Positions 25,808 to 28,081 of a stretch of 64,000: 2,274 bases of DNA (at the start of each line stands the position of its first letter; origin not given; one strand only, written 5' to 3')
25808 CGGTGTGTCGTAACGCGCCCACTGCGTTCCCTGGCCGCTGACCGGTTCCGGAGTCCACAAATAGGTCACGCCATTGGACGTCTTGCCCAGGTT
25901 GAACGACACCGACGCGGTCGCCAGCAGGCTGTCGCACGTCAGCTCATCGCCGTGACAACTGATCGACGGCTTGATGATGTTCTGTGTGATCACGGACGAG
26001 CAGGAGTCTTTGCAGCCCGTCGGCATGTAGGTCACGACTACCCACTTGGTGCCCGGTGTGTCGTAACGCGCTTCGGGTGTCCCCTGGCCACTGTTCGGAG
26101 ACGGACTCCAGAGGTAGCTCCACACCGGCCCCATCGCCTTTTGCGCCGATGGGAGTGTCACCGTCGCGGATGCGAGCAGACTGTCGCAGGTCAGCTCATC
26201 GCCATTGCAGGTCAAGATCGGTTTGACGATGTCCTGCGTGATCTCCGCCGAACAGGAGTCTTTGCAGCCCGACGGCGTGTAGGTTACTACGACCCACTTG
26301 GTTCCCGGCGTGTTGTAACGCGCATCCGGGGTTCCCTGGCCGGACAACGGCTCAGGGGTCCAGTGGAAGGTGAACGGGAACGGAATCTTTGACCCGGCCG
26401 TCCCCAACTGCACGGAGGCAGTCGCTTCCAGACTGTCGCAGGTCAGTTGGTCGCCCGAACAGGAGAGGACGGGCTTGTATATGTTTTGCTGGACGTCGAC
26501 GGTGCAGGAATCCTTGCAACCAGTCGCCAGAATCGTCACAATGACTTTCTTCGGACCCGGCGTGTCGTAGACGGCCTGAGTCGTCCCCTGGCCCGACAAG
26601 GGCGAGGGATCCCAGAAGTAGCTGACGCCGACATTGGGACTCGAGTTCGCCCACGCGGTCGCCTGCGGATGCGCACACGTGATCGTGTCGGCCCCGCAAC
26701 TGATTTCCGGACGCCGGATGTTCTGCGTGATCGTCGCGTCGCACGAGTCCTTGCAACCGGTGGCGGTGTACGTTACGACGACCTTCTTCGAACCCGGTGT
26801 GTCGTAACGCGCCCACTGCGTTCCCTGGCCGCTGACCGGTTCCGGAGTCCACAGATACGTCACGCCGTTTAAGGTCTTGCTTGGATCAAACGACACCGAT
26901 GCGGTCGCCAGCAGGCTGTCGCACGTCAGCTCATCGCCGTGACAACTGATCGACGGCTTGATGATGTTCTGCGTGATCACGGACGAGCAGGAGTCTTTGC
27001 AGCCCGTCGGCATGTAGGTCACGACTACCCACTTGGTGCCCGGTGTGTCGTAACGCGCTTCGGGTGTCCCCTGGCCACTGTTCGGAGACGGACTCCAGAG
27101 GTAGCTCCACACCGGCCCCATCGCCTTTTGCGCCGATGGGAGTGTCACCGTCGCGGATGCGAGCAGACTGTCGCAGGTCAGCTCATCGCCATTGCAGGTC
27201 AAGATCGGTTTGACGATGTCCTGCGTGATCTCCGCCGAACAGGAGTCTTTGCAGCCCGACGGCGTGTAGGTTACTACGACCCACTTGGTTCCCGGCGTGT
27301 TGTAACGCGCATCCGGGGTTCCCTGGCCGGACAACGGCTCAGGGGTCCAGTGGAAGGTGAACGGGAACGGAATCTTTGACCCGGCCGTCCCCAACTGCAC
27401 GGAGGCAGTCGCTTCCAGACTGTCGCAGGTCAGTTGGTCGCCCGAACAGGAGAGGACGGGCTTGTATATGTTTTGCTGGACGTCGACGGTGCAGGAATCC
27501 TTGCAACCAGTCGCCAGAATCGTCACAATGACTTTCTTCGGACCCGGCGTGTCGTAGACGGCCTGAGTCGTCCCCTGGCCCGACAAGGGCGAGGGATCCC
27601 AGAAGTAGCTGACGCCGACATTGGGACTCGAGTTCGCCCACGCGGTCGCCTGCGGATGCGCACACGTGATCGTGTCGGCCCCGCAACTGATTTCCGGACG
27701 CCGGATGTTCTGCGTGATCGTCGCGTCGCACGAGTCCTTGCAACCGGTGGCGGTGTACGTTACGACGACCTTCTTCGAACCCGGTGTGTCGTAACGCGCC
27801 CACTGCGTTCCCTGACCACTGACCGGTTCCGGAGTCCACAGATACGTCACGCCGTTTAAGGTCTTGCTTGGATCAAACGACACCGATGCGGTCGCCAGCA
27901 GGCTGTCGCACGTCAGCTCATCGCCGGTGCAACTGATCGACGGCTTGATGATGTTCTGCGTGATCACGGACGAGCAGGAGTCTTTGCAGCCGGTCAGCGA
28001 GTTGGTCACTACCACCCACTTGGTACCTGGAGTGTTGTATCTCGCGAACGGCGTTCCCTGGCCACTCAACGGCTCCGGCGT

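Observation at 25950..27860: Near-identical 987-bp tandem duplication (four-domain super-repeat) inside the giant gene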

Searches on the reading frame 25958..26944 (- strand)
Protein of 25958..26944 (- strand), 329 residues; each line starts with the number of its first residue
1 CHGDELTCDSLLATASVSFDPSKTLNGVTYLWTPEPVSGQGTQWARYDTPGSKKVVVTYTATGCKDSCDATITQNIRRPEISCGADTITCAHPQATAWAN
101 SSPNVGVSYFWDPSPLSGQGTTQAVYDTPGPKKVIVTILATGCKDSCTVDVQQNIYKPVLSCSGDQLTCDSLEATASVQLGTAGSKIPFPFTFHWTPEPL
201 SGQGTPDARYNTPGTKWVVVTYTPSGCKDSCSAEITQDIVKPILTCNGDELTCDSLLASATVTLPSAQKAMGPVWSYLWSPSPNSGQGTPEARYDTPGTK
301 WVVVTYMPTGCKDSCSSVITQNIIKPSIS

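Call 13: find_related_loci(query=window:25958-26944:-, collection=genome_contigs, flank=10000)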
Query window:25958-26944:- (329 aa) in genome_contigs; peptide patterns used: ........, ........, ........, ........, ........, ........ (x = any residue, [..] = any of these).
52 stretches matched a pattern; 3 encode a relative of the query (tblastn E <= 1e-3); 3 distinct loci.
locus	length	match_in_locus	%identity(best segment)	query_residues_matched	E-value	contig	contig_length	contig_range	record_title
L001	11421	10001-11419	88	1-329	0e+0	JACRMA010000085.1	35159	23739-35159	MAG: Candidatus Zixiibacteriota bacterium isolate NC_groundwater_1895_Pr3_B-0.1um_59_8 SR2-18-B1_coassembly_270133, whol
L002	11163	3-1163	50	1-329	5e-89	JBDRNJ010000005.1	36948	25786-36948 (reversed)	MAG: bacterium isolate MEGAHIT-group-1.882 k141_2665116, whole genome shotgun sequence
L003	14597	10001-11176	41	1-328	3e-68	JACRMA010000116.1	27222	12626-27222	MAG: Candidatus Zixiibacteriota bacterium isolate NC_groundwater_1895_Pr3_B-0.1um_59_8 SR2-18-B1_coassembly_451938, whol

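Call 19: find_related_loci(query=window:25958-26944:-, collection=metagenome_contigs, flank=10000)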
Query window:25958-26944:- (329 aa) in metagenome_contigs; peptide patterns used: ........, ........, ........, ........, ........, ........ (x = any residue, [..] = any of these).
110 stretches matched a pattern; 3 encode a relative of the query (tblastn E <= 1e-3); 3 distinct loci.
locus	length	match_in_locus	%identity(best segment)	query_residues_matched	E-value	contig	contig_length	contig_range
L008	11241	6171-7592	63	1-329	1e-128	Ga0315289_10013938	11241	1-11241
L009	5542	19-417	60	1-329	2e-41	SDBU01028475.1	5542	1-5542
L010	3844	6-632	53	1-329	2e-34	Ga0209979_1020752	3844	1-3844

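Call 21: search_protein_families(library=pfam, proteins=[window:25958-26944:-], max_evalue=10)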
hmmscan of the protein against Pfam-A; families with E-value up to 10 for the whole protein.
window:25958-26944:- (329 aa): 0 families

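Call 22: search_solved_structures(query=window:25958-26944:-, max_evalue=10)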
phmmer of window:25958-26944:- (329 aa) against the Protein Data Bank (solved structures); distinct sequences matched with E-value up to 10: 0.

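Call 69: predict_structure(alignment_id=A2)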
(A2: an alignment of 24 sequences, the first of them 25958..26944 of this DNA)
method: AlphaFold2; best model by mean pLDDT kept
length: 329 residues; sequences in the alignment: 24
mean_pLDDT: 89.0   pTM: 0.54
mean pLDDT of the five models: 89.0, 88.9, 88.7, 88.3, 87.6
residues with pLDDT >= 90: 212; 70-90: 100; 50-70: 13; < 50: 4
segments of 3 or more residues with pLDDT < 50: 183-186
pLDDT, mean of each block of 10 residues (from residue 1): 88 89 76 95 93 93 91 87 93 94 91 96 95 94 92 84 89 90 55 94 94 94 88 88 88 88 89 91 94 94 90 92 71
secondary structure, 60 per line:
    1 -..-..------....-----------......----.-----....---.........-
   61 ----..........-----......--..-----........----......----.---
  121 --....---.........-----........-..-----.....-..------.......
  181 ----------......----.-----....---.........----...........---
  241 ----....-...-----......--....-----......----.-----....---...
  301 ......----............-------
elements in order: E13-16 E28-33 E44-47 E51-59 E65-74 E80-85 E95-102 E107-112 E123-126 E130-138 E144-151 E160-164 E174-180 E191-196 E207-210 E214-222 E227-237 E245-248 E250-252 E258-263 H266-269 E275-280 E291-294 E298-306 E311-322

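Call 71: fold_search(model_id=the predicted structure, library=pdb)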
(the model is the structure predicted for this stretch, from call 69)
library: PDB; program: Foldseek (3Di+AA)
matches with E <= 10: 1832; with E <= 0.001: 393
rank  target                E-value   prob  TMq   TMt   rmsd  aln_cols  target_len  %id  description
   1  9flx_A                5.4e-15  1.00  0.50  0.47   6.9       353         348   17  CryoEM structure of the fragment-4 (4074-4421) in the grappling hook protein A (GhpA) in the bacterium Aureispira sp.  (released 2024-10-16)
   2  9flp_A                9.4e-15  1.00  0.45  0.21   8.4       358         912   17  CryoEM structure of the neck (1403-2314) in the grappling hook protein A (GhpA) in the bacterium Aureispira sp. CCB-QB (released 2024-10-16)
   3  9g8b_A                1.4e-14  1.00  0.53  0.51   6.8       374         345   17  CryoEM structure of the fragment-2 (2892-3236) in the grappling hook protein A (GhpA) in the bacterium Aureispira sp.  (released 2024-10-16)
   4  9flu_A                4.7e-14  1.00  0.53  0.52   6.8       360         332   16  CryoEM structure of the fragment-1 (3402-3733) in the grappling hook protein A (GhpA) in the bacterium Aureispira sp.  (released 2024-10-16)
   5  9flw_A                2.5e-13  1.00  0.48  0.35   7.7       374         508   15  CryoEM structure of the fragment-6 (3571-4078) in the grappling hook protein A (GhpA) in the bacterium Aureispira sp.  (released 2024-10-16)
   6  5k6w_A                4.1e-13  1.00  0.33  0.26  20.7       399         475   11  Sidekick-1 immunoglobulin domains 1-5 (released 2016-09-28)
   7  9flv_A                4.9e-13  1.00  0.50  0.42   7.1       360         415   15  CryoEM structure of the fragment-5 (2393-2807) in the grappling hook protein A (GhpA) in the bacterium Aureispira sp.  (released 2024-10-16)
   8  9fls_A                5.1e-13  1.00  0.53  0.52   7.1       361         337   14  CryoEM structure of the fragment-3 (2061-2397) in the grappling hook protein A (GhpA) in the bacterium Aureispira sp.  (released 2024-10-16)
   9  3b43                  5.4e-13  1.00  0.24  0.17  22.1       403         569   12  I-band fragment I65-I70 from titin (released 2008-01-22)
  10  9fly_A                2.5e-12  1.00  0.41  0.20  10.0       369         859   15  CryoEM structure of the base (4151-5009) in the grappling hook protein A (GhpA) in the bacterium Aureispira sp. CCB-QB (released 2024-10-16)
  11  6xi1_BBB              3.1e-12  1.00  0.27  0.24  12.9       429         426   11  Crystal structure of tetra-tandem repeat in extending RTX adhesin from Aeromonas hydrophila (released 2020-10-14)
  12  6xi1_AAA              4.5e-12  1.00  0.28  0.24  12.7       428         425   12  Crystal structure of tetra-tandem repeat in extending RTX adhesin from Aeromonas hydrophila (released 2020-10-14)
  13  8k53_A                1.1e-11  1.00  0.28  0.15  21.9       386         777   12  Structure of the Dimeric Human CNTN2 Ig 1-6-FNIII 1-2 Domain in an Asymmetric State (released 2023-12-06)
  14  8opr_A                2.8e-11  1.00  0.18  0.10  31.0       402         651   10  Structure of the EA1 surface layer of Bacillus anthracis (released 2023-11-08)
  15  1e07                  1.1e-10  1.00  0.38  0.24  10.6       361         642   11  Model of human carcinoembryonic antigen by homology modelling and curve-fitting to experimental solution scattering data (released 2000-07-04)
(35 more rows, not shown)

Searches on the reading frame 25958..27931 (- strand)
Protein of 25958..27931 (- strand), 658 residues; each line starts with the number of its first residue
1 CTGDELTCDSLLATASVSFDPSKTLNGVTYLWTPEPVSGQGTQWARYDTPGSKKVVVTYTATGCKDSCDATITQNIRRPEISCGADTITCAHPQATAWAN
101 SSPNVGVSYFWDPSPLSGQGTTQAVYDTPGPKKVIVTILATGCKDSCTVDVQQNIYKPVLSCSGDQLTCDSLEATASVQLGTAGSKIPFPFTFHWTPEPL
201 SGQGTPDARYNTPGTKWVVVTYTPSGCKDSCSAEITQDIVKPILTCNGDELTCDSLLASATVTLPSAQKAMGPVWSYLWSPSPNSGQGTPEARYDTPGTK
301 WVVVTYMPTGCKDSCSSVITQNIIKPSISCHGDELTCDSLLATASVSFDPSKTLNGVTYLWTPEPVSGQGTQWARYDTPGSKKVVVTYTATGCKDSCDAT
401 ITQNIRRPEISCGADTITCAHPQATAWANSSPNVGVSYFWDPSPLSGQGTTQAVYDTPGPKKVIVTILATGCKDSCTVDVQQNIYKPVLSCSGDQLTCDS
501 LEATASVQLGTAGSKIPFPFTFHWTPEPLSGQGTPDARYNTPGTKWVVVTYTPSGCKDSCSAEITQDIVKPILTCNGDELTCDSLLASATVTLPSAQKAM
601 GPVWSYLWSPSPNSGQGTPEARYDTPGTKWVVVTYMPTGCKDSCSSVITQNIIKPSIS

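Call 12: find_homologous_proteins(query=window:25958-27931:-)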
Query window:25958-27931:- (658 aa): 60 proteins with E <= 0.001 among 8000 candidates.
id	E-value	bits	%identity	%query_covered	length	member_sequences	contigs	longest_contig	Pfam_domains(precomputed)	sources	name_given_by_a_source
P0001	2.7e-206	705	59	70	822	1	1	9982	-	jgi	jgi:hypothetical protein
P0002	3.6e-148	513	55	75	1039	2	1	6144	PF18153.8,PF00801.27,PF13860.13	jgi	jgi:hypothetical protein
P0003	1.5e-114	402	60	49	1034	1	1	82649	PF13585.13,PF18962.8,PF13860.13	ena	-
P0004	3.8e-106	374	48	55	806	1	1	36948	PF18962.8,PF18911.7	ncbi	ncbi:MAG: T9SS type A sorting domain-containing protein, partial [bacterium]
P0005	3.8e-106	374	51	59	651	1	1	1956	-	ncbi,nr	ncbi:MAG TPA: hypothetical protein VLB27_07810, partial [candidate division Zixibacteria bacterium]|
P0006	3.4e-88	315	45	65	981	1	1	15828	PF19408.6,PF18962.8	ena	-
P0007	1.2e-75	273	62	35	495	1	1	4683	PF13448.12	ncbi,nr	ncbi:MAG: DUF4114 domain-containing protein, partial [candidate division Zixibacteria bacterium]|nr:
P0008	1.8e-74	269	32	97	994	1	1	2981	PF19406.6,PF19408.6,PF13895.13,PF22352.3,PF16386.11,PF19081.7,PF18911.7,PF24068.2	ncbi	ncbi:MAG: hypothetical protein AB1772_13295, partial [Candidatus Zixiibacteriota bacterium]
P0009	1.5e-67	246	68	29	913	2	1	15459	PF18962.8,PF13860.13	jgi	jgi:hypothetical protein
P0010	2.3e-63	233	46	38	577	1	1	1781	-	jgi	jgi:hypothetical protein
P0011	2.9e-61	226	42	53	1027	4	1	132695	PF13927.13,PF18962.8,PF13860.13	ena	-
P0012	4.5e-61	225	46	43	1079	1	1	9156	PF13448.12,PF13585.13,PF18962.8,PF13860.13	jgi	jgi:hypothetical protein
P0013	5.4e-61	225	43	49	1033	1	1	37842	PF18962.8,PF13860.13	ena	-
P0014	6.2e-59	218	57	32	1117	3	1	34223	PF18962.8,PF13860.13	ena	-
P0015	6.4e-58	215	46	44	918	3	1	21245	PF19408.6,PF18962.8,PF13860.13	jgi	-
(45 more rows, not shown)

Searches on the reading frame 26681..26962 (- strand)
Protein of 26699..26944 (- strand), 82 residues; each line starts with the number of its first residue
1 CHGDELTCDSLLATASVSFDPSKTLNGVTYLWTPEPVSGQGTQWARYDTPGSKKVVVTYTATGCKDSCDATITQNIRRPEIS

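Call 21: search_protein_families(library=pfam, proteins=[window:26699-26944:-], max_evalue=10)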
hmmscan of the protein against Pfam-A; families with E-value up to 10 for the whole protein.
window:26699-26944:- (82 aa): 1 family
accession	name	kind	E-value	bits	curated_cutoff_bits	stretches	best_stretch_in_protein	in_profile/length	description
PF19847.4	DUF6322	-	0.073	14.1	30.6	1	18-67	33-79/100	Family of unknown function (DUF6322)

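Call 32: predict_structure(alignment_id=A1)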
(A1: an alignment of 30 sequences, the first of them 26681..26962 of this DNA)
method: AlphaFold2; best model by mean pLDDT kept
length: 94 residues; sequences in the alignment: 30
mean_pLDDT: 83.2   pTM: 0.69
mean pLDDT of the five models: 83.2, 82.4, 81.8, 79.2, 78.2
residues with pLDDT >= 90: 49; 70-90: 24; 50-70: 16; < 50: 5
segments of 3 or more residues with pLDDT < 50: 89-93
pLDDT, mean of each block of 10 residues (from residue 1): 79 89 79 88 95 95 88 92 58 46
secondary structure, 60 per line:
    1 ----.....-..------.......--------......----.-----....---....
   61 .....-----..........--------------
elements in order: E5-9 E19-25 E34-39 E50-53 E57-65 E71-80

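Call 34: fold_search(model_id=the predicted structure, library=pdb)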
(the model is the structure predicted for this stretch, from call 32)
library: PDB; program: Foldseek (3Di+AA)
matches with E <= 10: 1677; with E <= 0.001: 0
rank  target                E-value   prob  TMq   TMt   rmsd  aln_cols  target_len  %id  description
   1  2e7m_MODEL_1_A        1.5e-03  1.00  0.57  0.49   5.9       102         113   18  Solution structure of the PKD domain (329-428) from human KIAA0319 (released 2007-07-17)
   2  9jzp_A                1.9e-03  1.00  0.42  0.20   7.2       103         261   11  Crystal structure of Nir2 C-terminal domain (released 2025-10-15)
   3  9jtz_B                2.5e-03  1.00  0.38  0.18   7.6       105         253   10  Crystal structure of Nir2 C-terminal domain in complex with phosphatidic acid (released 2025-10-15)
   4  9jz1_B                2.5e-03  1.00  0.38  0.18   7.6       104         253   10  Crystal structure of Nir2 C-terminal domain in complex with phosphate (released 2025-10-15)
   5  9jz1_C                2.5e-03  1.00  0.36  0.18   7.8       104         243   12  Crystal structure of Nir2 C-terminal domain in complex with phosphate (released 2025-10-15)
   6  9jz1_A                3.1e-03  1.00  0.40  0.20   7.4       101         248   12  Crystal structure of Nir2 C-terminal domain in complex with phosphate (released 2025-10-15)
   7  9jtz_A                3.3e-03  1.00  0.40  0.19   7.5       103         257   13  Crystal structure of Nir2 C-terminal domain in complex with phosphatidic acid (released 2025-10-15)
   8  6hci_B                3.4e-03  1.00  0.44  0.43   5.9       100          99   19  Crystal structure of titin M3 domain (released 2019-08-28)
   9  1epf_C                4.0e-03  1.00  0.47  0.27   5.3       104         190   10  CRYSTAL STRUCTURE OF THE TWO N-TERMINAL IMMUNOGLOBULIN DOMAINS OF THE NEURAL CELL ADHESION MOLECULE (NCAM) (released 2000-10-09)
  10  9jzp_B                4.0e-03  1.00  0.39  0.19   7.5       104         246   12  Crystal structure of Nir2 C-terminal domain (released 2025-10-15)
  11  1epf_B                4.5e-03  1.00  0.43  0.25   5.4       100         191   11  CRYSTAL STRUCTURE OF THE TWO N-TERMINAL IMMUNOGLOBULIN DOMAINS OF THE NEURAL CELL ADHESION MOLECULE (NCAM) (released 2000-10-09)
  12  9jtz_C                4.8e-03  0.99  0.36  0.18   7.8       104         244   12  Crystal structure of Nir2 C-terminal domain in complex with phosphatidic acid (released 2025-10-15)
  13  3s35_X                5.3e-03  1.00  0.45  0.40   7.5       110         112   12  Structural basis for the function of two anti-VEGF receptor antibodies (released 2011-08-24)
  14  9jzp_C                5.6e-03  1.00  0.38  0.21   7.5       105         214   10  Crystal structure of Nir2 C-terminal domain (released 2025-10-15)
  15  3s37_X                5.9e-03  1.00  0.46  0.41   7.6       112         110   10  Structural basis for the function of two anti-VEGF receptor antibodies (released 2011-08-24)
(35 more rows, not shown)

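Call 59: search_protein_representatives(alignment_id=A1)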
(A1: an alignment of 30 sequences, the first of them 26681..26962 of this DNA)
Query: 30 sequences, 83 profile positions. Proteins with E-value up to 0.001 (for the whole library): 2043; up to 1e-10: 884; up to 1e-30: 228. The best 150 are listed.
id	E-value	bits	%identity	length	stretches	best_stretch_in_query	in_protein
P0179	0.0e+00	2216.9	-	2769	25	1-82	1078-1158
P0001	1.1e-168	563.7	-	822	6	1-82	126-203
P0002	9.3e-166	554.3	-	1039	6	1-82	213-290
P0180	9.0e-140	471.1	-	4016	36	17-81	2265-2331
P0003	2.6e-124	421.5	-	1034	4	1-82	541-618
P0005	1.7e-118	402.9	-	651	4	1-82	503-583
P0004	8.3e-106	362.2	-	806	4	1-82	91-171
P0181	1.1e-99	342.6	-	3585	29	13-82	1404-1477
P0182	4.1e-99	340.8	-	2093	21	17-82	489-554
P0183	3.6e-95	328.1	-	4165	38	4-82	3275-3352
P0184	9.1e-95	326.9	-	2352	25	13-82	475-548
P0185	8.2e-92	317.4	-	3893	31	8-82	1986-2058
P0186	1.3e-89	310.4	-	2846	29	17-82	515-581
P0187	3.6e-86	299.3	-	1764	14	5-82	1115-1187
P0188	3.5e-85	296.1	-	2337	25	5-81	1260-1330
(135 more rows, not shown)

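Call 61: list_cluster_members(proteins=[P0179])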
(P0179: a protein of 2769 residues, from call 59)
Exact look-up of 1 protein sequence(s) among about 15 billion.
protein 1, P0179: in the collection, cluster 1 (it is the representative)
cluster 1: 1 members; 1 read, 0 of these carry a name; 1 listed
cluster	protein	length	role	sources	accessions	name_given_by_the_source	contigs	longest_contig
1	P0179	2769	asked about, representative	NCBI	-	-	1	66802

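Call 63: search_protein_families(library=pfam, proteins=[P0180, P0181, P0182], max_evalue=0.001)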
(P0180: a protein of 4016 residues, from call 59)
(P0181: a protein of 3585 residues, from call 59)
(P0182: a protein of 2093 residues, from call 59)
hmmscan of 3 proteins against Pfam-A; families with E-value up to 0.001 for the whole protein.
P0180 (4016 aa): 13 families
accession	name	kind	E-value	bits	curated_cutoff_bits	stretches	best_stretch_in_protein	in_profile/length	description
PF22352.2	K319L-like_PKD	-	2.7e-62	207.2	27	1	1008-1070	13-82/84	K319L-like, PKD domain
PF18911.6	PKD_4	-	2e-59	198.1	27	1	991-1069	3-80/85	PKD domain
PF00801.26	PKD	-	9.2e-34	115.7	23.5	1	1013-1070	21-78/80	PKD domain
PF13895.12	Ig_2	-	1.2e-22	80.3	27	0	1579-1655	9-78/79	Immunoglobulin domain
PF16820.11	PKD_3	-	1.5e-19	70.1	26.3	0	1338-1389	14-63/68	PKD-like domain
PF24312.1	Ig-like_POM152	-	1.3e-18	67.6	27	1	606-663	22-82/89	Nucleoporin POM152, Ig-like domain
PF19081.6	Ig_7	-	7.7e-18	65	27.3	0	3254-3338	1-84/84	Ig-like domain CHU_C associated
PF13585.12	CHU_C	-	1e-10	42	27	1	3922-4002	3-74/86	CHU_C Type IX secretion signal domain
PF24527.1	Ig-like_Pom152_9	-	1e-09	39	27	0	609-657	18-66/80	Nucleoporin pom152-like, ninth immunoglobulin-like domain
PF17962.7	bMG6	-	9.9e-09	35.8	23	0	1620-1656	74-110/112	Bacterial macroglobulin domain 6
PF06832.18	BiPBP_C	-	2.8e-07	30.8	26.8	0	549-578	58-87/90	Penicillin-Binding Protein C-terminus Family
PF03160.20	Calx-beta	-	1.8e-06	28.4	27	1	416-495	17-97/119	Calx-beta domain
PF16397.10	DUF5006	-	0.00012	21.7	34.1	1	424-494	165-234/263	Domain of unknown function (DUF5006)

P0181 (3585 aa): 10 families
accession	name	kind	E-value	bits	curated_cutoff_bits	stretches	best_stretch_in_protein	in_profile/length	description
PF18911.6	PKD_4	-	2.4e-58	194.6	27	0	1390-1468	3-83/85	PKD domain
PF22352.2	K319L-like_PKD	-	4.9e-39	132.7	27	1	1728-1795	1-76/84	K319L-like, PKD domain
PF13573.12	SprB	-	1.7e-17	63.2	28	4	665-699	3-37/37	SprB repeat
PF19081.6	Ig_7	-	1.3e-16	61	27.3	0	893-966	5-78/84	Ig-like domain CHU_C associated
PF24312.1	Ig-like_POM152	-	1.3e-11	45.2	27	0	589-650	21-84/89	Nucleoporin POM152, Ig-like domain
PF13585.12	CHU_C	-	1.3e-10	41.7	27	1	3490-3583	2-86/86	CHU_C Type IX secretion signal domain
PF24527.1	Ig-like_Pom152_9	-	9.3e-08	32.7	27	0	2172-2215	28-73/80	Nucleoporin pom152-like, ninth immunoglobulin-like domain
PF03160.20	Calx-beta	-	2e-07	31.5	27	1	399-494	17-116/119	Calx-beta domain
PF00801.26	PKD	-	1.5e-06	28.6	23.5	0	2169-2221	26-80/80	PKD domain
PF19408.5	PKD_6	-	0.00035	21.3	25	0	2838-2893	19-75/82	PKD-like domain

P0182 (2093 aa): 4 families
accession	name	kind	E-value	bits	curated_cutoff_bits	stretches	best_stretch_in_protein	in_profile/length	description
PF18911.6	PKD_4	-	2.6e-29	101.5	27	2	1859-1905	34-79/85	PKD domain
PF00801.26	PKD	-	1.9e-26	92.3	23.5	2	1848-1906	16-77/80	PKD domain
PF13585.12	CHU_C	-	4.9e-16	59.1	27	1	2004-2086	3-84/86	CHU_C Type IX secretion signal domain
PF24312.1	Ig-like_POM152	-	6.8e-13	49.2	27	0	1794-1809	57-72/89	Nucleoporin POM152, Ig-like domain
